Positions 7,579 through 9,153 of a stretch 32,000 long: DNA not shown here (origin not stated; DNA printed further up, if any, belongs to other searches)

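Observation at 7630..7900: Hidden HepT toxin fragment back-to-back with a truncated cas5-cas11: a deletion scar where cas10 should be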

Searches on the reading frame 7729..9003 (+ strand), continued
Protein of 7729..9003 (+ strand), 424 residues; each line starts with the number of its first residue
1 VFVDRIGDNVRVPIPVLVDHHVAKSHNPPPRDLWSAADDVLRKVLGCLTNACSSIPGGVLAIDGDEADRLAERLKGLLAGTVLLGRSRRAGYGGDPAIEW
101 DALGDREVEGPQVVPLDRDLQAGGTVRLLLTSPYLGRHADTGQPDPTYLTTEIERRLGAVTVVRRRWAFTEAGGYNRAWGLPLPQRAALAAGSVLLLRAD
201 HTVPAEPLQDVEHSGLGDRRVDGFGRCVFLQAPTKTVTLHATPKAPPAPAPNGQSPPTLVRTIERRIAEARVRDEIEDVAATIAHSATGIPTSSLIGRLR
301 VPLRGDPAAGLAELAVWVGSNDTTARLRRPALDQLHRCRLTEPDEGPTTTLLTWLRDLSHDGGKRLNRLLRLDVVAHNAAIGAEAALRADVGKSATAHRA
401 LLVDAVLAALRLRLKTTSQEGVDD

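Call 49: search_solved_structures(query=A5, max_evalue=0.01, show_alignments=1)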
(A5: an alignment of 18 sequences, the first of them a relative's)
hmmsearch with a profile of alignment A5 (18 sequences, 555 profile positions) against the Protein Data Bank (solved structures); distinct sequences matched with E-value up to 0.01: 1.
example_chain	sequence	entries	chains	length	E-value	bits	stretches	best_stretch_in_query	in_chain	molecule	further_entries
8s9t_A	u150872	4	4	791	1.1e-11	47.3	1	173-421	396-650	Cas7-Cas5-Cas11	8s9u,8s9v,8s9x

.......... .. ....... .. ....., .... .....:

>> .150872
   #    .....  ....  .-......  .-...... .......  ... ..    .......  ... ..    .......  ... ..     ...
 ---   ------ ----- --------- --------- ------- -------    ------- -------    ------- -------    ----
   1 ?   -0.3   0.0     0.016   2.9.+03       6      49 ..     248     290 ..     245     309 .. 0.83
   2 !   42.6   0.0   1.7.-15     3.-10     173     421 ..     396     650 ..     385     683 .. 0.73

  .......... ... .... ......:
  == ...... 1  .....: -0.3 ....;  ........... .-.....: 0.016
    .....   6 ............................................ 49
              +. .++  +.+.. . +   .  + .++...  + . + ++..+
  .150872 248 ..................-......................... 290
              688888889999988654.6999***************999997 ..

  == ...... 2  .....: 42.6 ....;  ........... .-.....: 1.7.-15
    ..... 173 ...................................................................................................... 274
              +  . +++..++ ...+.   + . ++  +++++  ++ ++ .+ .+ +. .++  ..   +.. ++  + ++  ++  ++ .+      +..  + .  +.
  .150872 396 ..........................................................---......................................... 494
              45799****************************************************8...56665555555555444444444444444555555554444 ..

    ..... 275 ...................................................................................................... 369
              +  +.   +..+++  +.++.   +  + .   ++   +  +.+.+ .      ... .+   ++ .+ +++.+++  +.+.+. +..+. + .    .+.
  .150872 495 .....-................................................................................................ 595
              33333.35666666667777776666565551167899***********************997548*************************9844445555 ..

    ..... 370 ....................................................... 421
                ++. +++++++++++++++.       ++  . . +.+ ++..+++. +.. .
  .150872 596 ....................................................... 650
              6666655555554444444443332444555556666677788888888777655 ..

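Call 50: search_solved_structures(query=L001:3397-5031:+, max_evalue=1)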
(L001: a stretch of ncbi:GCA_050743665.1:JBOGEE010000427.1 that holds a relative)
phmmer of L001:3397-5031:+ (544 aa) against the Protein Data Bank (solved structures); distinct sequences matched with E-value up to 1: 6.
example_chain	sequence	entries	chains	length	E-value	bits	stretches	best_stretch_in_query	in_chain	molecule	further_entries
8s9t_C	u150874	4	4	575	1.3e-20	77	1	70-430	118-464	Cas10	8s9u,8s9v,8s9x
5le2_A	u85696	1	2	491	0.037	16.1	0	236-293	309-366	DDD_D12_15_D12_15_D12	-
5cwv_A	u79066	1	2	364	0.068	15.3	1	275-363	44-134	Nucleoporin NUP192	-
5hb4_B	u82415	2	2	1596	0.59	12.2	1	275-363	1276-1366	Nup192,Nucleoporin NUP192 | Nucleoporin NUP192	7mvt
7tbi_I1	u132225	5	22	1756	0.66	12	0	275-363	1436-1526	Nup192 | NUP205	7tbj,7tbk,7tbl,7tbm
7mvu_A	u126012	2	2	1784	0.68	12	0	275-363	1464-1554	Nucleoporin NUP192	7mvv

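Call 64: predict_structure(alignment_id=A5)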
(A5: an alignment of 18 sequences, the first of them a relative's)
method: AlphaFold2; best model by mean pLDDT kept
length: 559 residues; sequences in the alignment: 18
mean_pLDDT: 80.3   pTM: 0.65
mean pLDDT of the five models: 80.3, 79.6, 78.7, 77.2, 76.4
residues with pLDDT >= 90: 206; 70-90: 218; 50-70: 95; < 50: 40
segments of 3 or more residues with pLDDT < 50: 95-99, 118-123, 130-132, 161-166, 227-229, 386-391, 556-559
pLDDT, mean of each block of 10 residues (from residue 1): 90 79 56 86 89 92 91 90 90 58 82 51 52 73 84 62 51 66 73 93 93 88 59 86 89 91 95 90 92 96 87 57 82 96 94 88 92 84 50 60 76 83 89 92 90 81 84 93 85 86 84 67 77 91 88 53
secondary structure, 60 per line:
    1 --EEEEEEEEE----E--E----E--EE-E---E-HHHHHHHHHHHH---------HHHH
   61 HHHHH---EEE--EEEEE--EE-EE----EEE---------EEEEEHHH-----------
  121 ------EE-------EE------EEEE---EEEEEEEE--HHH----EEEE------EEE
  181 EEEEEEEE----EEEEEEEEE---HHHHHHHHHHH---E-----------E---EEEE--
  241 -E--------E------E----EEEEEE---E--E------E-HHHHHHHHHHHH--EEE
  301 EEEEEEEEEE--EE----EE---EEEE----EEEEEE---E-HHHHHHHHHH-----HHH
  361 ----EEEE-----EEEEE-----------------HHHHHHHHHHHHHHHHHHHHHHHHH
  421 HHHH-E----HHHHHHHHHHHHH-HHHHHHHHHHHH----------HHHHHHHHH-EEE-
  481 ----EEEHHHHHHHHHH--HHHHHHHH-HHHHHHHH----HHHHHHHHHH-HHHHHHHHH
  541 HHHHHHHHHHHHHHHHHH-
elements in order: E3-11 H36-47 H57-65 E69-71 E74-78 E90-92 E102-106 E144-147 E151-158 E168-171 E178-188 E193-201 H205-215 E235-238 E263-268 H284-295 E298-310 E324-327 E332-337 H343-352 E365-368 E374-378 H396-424 H431-443 H445-456 H467-475 E477-479 E485-487 H488-497 H500-507 H509-516 H521-530 H532-558

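Call 68: fold_search(model_id=the predicted structure, library=pdb)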
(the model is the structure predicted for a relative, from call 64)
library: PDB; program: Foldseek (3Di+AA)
matches with E <= 10: 660; with E <= 0.001: 153
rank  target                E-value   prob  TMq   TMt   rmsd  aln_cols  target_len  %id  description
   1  8s9t_A                1.4e-24  1.00  0.51  0.38  17.0       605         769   19  CRISPR-Cas type III-D effector complex (released 2024-04-24)
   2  8s9v_A                3.5e-24  1.00  0.49  0.37  16.6       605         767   18  CRISPR-Cas type III-D effector complex bound to a self-target RNA in the pre-cleavage state (released 2024-04-24)
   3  8s9x_A                3.9e-24  1.00  0.49  0.37  17.3       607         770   19  CRISPR-Cas type III-D effector complex bound to self-target RNA in a post-cleavage state (released 2024-04-24)
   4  8s9u_A                6.0e-24  1.00  0.50  0.37  16.4       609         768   18  CRISPR-Cas type III-D effector complex bound to a target RNA (released 2024-04-24)
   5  3x1l_B                2.5e-11  1.00  0.38  0.62   6.3       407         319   15  Crystal Structure of the CRISPR-Cas RNA Silencing Cmr Complex Bound to a Target Analog (released 2015-05-13)
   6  6s8b_H                2.4e-08  1.00  0.32  0.53   8.1       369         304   12  Cryo-EM structure of the Type III-B Cmr-beta bound to cognate target RNA and AMPPnP, state 1 (released 2020-07-08)
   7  8bmw_M                6.3e-08  1.00  0.34  0.57   7.1       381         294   12  SsoCsm (released 2023-03-01)
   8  3w2v_B                2.9e-07  1.00  0.30  0.54  12.3       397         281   12  Crystal structure of the Cmr2dHD-Cmr3 subcomplex bound to 3'-AMP (released 2013-10-16)
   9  9x25_C                3.3e-07  1.00  0.37  0.56   8.1       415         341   13  Target analog-bound type III-B Cmr complex of Archaeoglobus fulgidus (released 2025-12-10)
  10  3w2w_B                4.7e-07  1.00  0.33  0.54  12.0       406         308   12  Crystal structure of the Cmr2dHD-Cmr3 subcomplex bound to ATP (released 2013-10-16)
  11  4h4k_A                8.0e-07  1.00  0.27  0.52  14.7       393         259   12  Structure of the Cmr2-Cmr3 subcomplex of the Cmr RNA-silencing complex (released 2013-03-06)
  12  6s6b_H                8.5e-07  1.00  0.29  0.48   8.6       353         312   14  Type III-B Cmr-beta Cryo-EM structure of the Apo state (released 2020-07-08)
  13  9l7c_C                8.5e-07  1.00  0.31  0.49   9.5       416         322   16  Type III-B CRISPR-Cas effector from Archaeoglobus fulgidus (Form 1) (released 2025-12-31)
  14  9l7d_C                8.9e-07  1.00  0.29  0.48  10.5       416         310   13  Type III-B CRISPR-Cas effector from Archaeoglobus fulgidus (Form 2) (released 2025-12-31)
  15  6ifl_G                8.9e-07  1.00  0.27  0.47  10.4       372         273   12  Cryo-EM structure of type III-A Csm-NTR complex (released 2018-12-12)
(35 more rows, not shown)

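Call 77: search_solved_structures(query=L001:2274-3383:+, max_evalue=1)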
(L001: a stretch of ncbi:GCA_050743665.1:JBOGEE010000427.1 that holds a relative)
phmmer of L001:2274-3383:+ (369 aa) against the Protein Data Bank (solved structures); distinct sequences matched with E-value up to 1: 7.
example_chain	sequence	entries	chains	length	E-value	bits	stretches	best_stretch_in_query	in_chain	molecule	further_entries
8q44_A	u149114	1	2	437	5.7e-20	75.5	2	214-350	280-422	DUF1887 family protein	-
8q3y_A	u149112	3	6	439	5.8e-20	75.5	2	214-350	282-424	DUF1887 family protein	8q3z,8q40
8q41_A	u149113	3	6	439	3.7e-19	72.8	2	214-350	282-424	DUF1887 family protein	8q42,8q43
7bdv_A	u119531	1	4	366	0.00061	22.7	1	4-97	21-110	Can2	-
1u2p_A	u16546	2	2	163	0.012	18.5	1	260-323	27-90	low molecular weight protein-tyrosine-phosphatase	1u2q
2luo_A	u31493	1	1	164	0.012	18.4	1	260-323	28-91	LOW MOLECULAR WEIGHT PROTEIN-TYROSINE-PHOSPHATASE A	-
8bao_A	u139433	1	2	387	0.2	14.4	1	2-142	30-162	DUF1887 family protein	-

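Call 78: search_solved_structures(query=L001:4970-5605:+, max_evalue=1)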
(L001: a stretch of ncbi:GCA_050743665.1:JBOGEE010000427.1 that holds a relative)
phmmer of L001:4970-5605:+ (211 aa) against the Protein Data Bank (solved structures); distinct sequences matched with E-value up to 1: 1.
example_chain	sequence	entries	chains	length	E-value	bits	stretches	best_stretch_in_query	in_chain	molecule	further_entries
8s9t_A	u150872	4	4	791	0.02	17.6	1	7-59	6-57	Cas7-Cas5-Cas11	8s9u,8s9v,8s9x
